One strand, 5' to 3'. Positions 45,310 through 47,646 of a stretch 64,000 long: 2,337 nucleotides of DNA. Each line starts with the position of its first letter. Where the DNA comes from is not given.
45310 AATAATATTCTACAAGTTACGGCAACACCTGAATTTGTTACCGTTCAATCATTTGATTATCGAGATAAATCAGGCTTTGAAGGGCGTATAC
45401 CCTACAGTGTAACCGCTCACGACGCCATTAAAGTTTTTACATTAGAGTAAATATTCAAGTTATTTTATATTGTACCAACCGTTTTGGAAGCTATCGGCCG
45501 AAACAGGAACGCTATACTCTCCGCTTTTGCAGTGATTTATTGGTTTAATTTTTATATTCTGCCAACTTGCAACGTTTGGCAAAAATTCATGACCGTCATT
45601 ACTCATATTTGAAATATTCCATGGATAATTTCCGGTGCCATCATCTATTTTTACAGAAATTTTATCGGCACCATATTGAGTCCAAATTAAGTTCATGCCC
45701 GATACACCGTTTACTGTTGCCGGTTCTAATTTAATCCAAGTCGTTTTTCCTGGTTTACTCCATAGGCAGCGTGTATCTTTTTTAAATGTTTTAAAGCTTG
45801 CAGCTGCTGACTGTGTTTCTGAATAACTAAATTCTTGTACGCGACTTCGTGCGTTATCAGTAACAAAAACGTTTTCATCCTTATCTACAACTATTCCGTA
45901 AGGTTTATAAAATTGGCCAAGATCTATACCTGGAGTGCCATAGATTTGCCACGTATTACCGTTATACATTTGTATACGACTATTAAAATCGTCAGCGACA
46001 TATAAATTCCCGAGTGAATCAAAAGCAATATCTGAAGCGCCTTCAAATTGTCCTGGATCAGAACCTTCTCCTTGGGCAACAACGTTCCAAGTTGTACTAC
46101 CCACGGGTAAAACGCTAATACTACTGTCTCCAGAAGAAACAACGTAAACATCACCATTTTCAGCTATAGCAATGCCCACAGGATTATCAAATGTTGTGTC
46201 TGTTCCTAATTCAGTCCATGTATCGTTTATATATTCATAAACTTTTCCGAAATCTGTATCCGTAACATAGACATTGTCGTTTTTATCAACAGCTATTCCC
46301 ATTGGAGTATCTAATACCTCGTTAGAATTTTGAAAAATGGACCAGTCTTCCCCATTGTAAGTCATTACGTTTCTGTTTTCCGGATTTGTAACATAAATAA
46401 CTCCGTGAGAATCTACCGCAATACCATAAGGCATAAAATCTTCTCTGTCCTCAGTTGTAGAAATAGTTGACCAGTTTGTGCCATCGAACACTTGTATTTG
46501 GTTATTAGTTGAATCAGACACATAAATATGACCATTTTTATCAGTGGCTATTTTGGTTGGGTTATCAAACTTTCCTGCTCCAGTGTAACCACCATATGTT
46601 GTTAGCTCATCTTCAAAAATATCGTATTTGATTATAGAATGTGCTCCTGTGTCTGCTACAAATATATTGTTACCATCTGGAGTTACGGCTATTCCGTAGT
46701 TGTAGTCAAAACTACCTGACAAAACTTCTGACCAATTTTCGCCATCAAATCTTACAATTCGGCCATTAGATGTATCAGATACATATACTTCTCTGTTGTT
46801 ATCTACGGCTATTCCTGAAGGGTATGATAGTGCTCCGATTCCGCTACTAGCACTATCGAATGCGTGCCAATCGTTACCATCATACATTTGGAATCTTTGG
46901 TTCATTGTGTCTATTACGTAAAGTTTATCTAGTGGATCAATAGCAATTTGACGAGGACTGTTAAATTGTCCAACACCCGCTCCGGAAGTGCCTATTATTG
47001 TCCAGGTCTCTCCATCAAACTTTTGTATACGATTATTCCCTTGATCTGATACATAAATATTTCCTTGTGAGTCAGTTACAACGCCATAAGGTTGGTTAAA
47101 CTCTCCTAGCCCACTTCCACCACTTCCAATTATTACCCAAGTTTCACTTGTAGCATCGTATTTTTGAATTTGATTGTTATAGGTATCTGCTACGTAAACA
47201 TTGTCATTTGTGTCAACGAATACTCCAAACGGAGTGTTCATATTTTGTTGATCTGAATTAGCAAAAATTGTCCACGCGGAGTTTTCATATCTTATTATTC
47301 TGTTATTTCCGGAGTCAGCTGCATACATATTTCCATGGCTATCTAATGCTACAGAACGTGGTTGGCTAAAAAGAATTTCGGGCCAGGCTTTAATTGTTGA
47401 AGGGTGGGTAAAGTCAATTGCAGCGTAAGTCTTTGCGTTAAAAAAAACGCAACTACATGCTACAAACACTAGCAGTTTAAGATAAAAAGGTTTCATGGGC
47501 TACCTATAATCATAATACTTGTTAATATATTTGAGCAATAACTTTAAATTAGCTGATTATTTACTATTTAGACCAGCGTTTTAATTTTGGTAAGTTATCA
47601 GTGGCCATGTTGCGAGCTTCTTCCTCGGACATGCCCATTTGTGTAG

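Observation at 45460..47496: Shared, previously unrecognised C-terminal module (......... ... [HG]CK[ST]G) on four secreted paralogues; candidate sorting or anchoring domain.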

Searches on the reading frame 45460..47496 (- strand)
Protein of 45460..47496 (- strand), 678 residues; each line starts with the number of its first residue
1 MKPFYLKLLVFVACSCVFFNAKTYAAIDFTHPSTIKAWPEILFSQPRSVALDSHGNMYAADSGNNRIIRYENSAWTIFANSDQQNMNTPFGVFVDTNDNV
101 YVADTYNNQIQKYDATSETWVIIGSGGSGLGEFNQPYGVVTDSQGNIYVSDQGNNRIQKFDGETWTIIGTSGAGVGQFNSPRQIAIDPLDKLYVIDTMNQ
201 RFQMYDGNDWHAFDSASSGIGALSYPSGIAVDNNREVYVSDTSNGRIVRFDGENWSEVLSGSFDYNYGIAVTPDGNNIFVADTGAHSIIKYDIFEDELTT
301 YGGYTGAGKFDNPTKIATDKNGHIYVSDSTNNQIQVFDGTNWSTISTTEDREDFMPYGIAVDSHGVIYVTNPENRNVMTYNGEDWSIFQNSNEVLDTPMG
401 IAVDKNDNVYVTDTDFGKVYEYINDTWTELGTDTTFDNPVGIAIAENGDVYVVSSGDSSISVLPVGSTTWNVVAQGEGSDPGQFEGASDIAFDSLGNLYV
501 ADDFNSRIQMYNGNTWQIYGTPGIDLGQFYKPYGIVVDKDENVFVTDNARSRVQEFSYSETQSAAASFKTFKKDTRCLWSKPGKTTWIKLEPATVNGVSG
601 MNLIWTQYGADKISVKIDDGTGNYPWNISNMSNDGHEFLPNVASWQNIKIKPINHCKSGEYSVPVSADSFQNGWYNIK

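Call 8: search_protein_families(library=pfam, proteins=[window:45460-47496:-], max_evalue=1)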
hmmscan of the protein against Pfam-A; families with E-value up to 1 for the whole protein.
window:45460-47496:- (678 aa): 19 families
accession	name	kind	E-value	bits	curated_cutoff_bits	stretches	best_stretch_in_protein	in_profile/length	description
PF01436.27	NHL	-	2.6e-70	229.6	20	12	310-337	1-28/28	NHL repeat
PF06739.17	SBBP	-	3.1e-24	85.1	20.5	7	395-412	12-29/38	Beta-propeller repeat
PF25021.1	TEN_NHL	-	2.6e-17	63.3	27.1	3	42-201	30-164/357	Teneurin NHL domain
PF08450.18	SGL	-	3.9e-17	63.1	26.3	6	243-295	113-165/246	SMP-30/Gluconolactonase/LRE-like region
PF24684.1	Vgb_lyase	-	2.2e-11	43.5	50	1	265-461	14-205/290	Virginiamycin B lyase family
PF01731.26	Arylesterase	-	3e-08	34.2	21.3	1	243-292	34-82/86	Arylesterase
PF17170.10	DUF5128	-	1.1e-07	31.8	22.9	2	95-169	51-126/321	6-bladed beta-propeller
PF07494.17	Reg_prop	-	2.9e-07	30.3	20.4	0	135-150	6-21/24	Two component regulator propeller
PF19565.4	DUF6087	-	3.7e-06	27.6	27.1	0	320-352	32-64/99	Family of unknown function (DUF6087)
PF10282.15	Lactonase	-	1.8e-05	24.6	21.7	1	269-338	249-319/344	Lactonase, 7-bladed beta-propeller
PF20067.5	SSL_N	-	3.9e-05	23.9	18.9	0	226-250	23-46/46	Strictosidine synthase-like, N-terminal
PF03088.22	Str_synth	-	7.7e-05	23.2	25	1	241-293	33-86/89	Strictosidine synthase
PF02393.21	US22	-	0.00038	21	35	0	84-109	75-101/124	US22 like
PF24817.1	WD40_WDHD1_1st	-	0.0064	16.2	109.9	1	360-476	12-126/291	WDHD1 first WD40 domain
PF18597.7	SH3_19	-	0.043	14.1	25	0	589-609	12-33/52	Myosin X N-terminal SH3 domain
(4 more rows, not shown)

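Call 10: search_protein_families(library=ncbifam, proteins=[window:45460-47496:-], max_evalue=1)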
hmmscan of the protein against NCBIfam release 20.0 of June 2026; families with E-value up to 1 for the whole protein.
window:45460-47496:- (678 aa): 4 families
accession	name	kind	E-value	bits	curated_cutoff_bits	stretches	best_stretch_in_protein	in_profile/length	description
NF035926.1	scyF_NHL_VPEP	equivalog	4.2e-67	226.9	350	5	431-557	146-274/376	scytonemin biosynthesis PEP-CTERM protein ScyF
NF033206.1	ScyE_fam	subfamily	3.8e-22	79.3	80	5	309-374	251-322/333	ScyD/ScyE family protein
NF053768.1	CIS12_fam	equivalog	8.3e-12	44.6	860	2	358-507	48-190/715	CIS12 family contractile injection system protein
NF047780.1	LIC12708_fam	subfamily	1.9e-10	40.2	150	3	87-205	120-208/391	LIC_12708 family protein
